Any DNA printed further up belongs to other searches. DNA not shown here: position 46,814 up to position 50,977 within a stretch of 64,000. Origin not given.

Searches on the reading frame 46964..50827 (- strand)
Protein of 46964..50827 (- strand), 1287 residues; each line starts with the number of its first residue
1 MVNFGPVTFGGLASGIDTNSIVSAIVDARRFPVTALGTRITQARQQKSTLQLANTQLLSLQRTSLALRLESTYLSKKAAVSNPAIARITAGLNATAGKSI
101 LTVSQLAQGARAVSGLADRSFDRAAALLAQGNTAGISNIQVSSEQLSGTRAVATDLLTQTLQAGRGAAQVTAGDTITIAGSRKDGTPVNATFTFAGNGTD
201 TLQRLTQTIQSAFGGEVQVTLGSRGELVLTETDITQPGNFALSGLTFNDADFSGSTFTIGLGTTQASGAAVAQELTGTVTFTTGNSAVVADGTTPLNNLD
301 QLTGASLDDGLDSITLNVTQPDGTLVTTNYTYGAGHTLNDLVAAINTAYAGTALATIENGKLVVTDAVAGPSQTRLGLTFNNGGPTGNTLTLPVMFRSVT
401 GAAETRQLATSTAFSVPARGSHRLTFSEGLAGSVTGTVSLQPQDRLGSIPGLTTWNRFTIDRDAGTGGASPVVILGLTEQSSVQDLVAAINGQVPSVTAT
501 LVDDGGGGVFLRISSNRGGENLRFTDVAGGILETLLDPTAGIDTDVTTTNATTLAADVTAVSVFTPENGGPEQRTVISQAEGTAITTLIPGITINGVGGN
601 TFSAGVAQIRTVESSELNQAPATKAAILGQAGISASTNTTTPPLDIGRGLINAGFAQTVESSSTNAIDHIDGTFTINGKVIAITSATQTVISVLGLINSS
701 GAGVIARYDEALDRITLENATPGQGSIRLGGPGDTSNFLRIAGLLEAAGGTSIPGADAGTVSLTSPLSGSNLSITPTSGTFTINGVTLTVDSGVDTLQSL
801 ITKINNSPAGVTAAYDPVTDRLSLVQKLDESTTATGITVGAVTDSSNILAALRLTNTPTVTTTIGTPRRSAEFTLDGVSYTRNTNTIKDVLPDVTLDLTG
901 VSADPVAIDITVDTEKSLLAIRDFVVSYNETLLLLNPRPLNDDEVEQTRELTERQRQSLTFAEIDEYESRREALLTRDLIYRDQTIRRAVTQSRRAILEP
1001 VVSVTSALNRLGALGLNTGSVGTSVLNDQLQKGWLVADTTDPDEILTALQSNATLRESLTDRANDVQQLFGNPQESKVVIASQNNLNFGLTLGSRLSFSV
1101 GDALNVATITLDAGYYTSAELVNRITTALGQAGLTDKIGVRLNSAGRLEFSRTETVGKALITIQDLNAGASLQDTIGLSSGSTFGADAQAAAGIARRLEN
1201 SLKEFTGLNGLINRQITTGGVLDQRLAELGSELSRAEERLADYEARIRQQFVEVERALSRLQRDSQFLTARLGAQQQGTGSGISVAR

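Call 39: search_protein_families(library=ncbifam, proteins=[window:46964-50827:-], max_evalue=0.00001)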
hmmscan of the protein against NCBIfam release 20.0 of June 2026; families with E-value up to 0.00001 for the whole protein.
window:46964-50827:- (1287 aa): 7 families
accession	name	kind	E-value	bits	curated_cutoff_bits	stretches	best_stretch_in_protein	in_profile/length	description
NF005833.0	PRK07737.1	equivalog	3.8e-40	138.4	444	2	786-1021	140-372/501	flagellar hook-associated protein 2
NF005188.0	PRK06664.1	equivalog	1.5e-33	116.1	469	2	871-1047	393-556/661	flagellar hook-associated protein FliD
NF005955.1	PRK08032.1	equivalog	4.8e-17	62.1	387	1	786-930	140-287/465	flagellar filament capping protein FliD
NF009400.1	PRK12765.1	equivalog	6.2e-10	38.2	448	1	869-933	253-315/596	flagellar filament capping protein FliD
NF005281.0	PRK06798.1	equivalog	1.2e-09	37.7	375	1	777-931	131-278/440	flagellar hook-associated protein 2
NF006435.1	PRK08724.1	equivalog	3.1e-08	32.9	580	0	5-117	4-114/672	flagellar filament capping protein FliD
NF005187.0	PRK06663.1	equivalog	2.3e-06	26.7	337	0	778-852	219-286/419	flagellar hook-associated protein 3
